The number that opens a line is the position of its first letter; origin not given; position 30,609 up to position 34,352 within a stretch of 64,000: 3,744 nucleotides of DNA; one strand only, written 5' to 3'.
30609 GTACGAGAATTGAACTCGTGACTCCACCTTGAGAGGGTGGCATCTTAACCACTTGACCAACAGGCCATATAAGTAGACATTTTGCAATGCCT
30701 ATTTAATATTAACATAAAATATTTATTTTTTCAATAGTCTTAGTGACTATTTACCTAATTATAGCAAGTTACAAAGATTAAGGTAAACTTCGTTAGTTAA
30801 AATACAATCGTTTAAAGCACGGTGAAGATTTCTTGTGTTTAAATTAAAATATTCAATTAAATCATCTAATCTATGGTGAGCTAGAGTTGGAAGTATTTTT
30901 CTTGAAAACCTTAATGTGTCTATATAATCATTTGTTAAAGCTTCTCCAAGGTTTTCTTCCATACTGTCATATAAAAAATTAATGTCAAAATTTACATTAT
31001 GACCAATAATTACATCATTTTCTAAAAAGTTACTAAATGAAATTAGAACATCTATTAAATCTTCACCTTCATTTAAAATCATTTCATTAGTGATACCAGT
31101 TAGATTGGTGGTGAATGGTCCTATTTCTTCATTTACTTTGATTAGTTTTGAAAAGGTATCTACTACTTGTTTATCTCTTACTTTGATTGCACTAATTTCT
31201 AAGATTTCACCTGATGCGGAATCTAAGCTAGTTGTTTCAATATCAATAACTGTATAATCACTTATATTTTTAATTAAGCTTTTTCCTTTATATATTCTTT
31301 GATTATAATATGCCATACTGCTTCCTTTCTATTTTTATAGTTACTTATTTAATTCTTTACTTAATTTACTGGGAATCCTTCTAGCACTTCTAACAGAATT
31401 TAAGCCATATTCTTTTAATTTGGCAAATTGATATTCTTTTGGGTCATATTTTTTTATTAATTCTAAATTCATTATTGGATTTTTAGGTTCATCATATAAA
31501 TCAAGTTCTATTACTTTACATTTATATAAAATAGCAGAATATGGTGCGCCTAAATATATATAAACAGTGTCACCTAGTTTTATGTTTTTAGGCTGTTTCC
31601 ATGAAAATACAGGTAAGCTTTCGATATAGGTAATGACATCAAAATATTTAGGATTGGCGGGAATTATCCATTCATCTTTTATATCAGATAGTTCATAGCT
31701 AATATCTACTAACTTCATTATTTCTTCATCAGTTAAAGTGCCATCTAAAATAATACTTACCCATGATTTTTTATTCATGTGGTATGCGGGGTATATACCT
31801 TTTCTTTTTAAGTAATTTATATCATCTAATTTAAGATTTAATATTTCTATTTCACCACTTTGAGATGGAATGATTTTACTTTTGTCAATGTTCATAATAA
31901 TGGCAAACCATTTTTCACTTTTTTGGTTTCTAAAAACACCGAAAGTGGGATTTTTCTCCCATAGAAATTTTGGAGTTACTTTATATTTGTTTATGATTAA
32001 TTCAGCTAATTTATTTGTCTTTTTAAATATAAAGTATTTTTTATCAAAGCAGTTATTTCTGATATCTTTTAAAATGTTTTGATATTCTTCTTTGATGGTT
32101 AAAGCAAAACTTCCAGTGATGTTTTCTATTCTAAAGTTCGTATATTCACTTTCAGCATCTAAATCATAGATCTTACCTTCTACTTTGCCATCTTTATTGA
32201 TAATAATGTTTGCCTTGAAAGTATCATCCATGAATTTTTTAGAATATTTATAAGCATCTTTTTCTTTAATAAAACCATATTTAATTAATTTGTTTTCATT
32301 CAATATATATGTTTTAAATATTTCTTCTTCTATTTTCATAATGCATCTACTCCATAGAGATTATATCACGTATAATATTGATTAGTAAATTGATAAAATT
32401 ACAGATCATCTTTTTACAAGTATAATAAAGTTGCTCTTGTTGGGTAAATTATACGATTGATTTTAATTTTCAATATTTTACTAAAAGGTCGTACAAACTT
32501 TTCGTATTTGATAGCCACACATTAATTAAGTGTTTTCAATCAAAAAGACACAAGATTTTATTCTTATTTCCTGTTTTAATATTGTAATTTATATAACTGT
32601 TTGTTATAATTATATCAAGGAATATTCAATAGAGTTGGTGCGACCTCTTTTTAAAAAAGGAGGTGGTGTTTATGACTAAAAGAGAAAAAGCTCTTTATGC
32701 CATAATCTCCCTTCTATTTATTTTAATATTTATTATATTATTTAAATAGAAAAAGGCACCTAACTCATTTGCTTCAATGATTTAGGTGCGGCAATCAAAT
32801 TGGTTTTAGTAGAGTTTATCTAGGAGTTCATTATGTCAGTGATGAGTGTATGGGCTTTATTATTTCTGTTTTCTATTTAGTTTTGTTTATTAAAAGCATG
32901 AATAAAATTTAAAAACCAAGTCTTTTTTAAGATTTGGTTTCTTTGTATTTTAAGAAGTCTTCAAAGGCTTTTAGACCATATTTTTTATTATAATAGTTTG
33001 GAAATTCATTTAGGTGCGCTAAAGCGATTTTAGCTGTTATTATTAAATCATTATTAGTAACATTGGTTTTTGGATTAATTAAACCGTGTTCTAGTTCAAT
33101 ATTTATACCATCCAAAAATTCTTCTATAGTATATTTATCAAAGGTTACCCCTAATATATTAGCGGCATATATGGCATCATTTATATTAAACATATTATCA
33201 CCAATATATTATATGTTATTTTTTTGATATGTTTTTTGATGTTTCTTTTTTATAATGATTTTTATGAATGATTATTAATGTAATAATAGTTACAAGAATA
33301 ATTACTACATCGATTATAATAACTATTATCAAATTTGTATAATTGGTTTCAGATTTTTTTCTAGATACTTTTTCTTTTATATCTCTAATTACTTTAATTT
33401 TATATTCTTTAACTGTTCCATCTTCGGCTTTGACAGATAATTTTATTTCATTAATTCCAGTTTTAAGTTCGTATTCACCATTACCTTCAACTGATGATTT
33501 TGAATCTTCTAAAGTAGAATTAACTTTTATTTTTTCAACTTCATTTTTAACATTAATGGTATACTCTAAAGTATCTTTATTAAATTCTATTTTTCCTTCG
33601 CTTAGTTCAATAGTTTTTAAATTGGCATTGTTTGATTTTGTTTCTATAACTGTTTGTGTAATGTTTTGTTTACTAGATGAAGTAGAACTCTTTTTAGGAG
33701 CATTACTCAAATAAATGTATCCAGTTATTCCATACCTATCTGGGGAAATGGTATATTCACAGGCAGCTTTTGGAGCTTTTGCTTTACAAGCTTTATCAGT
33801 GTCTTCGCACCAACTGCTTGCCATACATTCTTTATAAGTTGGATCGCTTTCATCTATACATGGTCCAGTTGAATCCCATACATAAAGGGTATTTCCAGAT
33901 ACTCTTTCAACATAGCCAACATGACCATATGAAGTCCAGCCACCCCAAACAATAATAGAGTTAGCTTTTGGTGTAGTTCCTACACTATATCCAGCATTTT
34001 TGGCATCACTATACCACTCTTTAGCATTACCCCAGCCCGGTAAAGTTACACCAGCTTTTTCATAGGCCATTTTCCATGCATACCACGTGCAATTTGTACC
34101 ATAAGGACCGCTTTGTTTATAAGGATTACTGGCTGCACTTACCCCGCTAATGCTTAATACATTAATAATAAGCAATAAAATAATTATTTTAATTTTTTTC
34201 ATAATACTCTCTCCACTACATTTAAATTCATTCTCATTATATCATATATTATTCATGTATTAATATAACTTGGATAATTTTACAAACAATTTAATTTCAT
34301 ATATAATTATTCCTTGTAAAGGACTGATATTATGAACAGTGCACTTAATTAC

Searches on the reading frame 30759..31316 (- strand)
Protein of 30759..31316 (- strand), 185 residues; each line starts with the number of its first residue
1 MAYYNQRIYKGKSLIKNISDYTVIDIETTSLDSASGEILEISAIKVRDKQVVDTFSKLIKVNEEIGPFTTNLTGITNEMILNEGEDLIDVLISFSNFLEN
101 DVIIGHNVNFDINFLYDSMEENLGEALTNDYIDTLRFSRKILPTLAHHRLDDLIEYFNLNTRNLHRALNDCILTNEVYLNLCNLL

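Call 69: search_protein_families(library=pfam, proteins=[window:30759-31316:-], max_evalue=0.001)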
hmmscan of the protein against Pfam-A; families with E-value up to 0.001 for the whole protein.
window:30759-31316:- (185 aa): 3 families
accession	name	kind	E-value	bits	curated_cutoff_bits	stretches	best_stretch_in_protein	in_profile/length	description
PF00929.31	RNase_T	-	2.3e-31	110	24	1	23-178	2-164/164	Exonuclease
PF01612.26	DNA_pol_A_exo1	-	3e-06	27.6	23.6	1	21-159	22-129/173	3'-5' exonuclease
PF21762.3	DEDDh_C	-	8.1e-06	26.5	27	1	100-179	107-186/188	DNA polymerase III subunit epsilon-like, C-terminal domain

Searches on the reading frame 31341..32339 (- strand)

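Call 69: search_protein_families(library=pfam, proteins=[window:31341-32339:-], max_evalue=0.001)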
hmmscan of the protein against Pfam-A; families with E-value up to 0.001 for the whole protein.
window:31341-32339:- (332 aa): 1 family
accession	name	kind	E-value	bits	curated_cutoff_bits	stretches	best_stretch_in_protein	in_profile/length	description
PF04237.18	YjbR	-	6.4e-17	62.4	30.1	1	118-217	3-88/88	YjbR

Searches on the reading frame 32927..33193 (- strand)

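Call 69: search_protein_families(library=pfam, proteins=[window:32927-33193:-], max_evalue=0.001)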
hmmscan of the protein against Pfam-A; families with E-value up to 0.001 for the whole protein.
window:32927-33193:- (88 aa): 1 family
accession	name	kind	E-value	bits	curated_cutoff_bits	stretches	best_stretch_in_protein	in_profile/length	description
PF18905.5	DUF5661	-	6.6e-15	55.6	27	1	11-70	5-58/65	Protein of unknown function (DUF5661)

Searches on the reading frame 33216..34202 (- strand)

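Call 69: search_protein_families(library=pfam, proteins=[window:33216-34202:-], max_evalue=0.001)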
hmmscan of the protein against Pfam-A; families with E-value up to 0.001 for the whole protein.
window:33216-34202:- (328 aa): 2 families
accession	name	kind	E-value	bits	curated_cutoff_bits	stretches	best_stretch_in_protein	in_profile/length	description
PF05257.22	CHAP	-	2e-18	67.1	26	1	28-108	2-77/81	CHAP domain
PF12733.13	Cadherin-like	-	1.1e-10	42.2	24.2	1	204-273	9-88/89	Cadherin-like beta sandwich domain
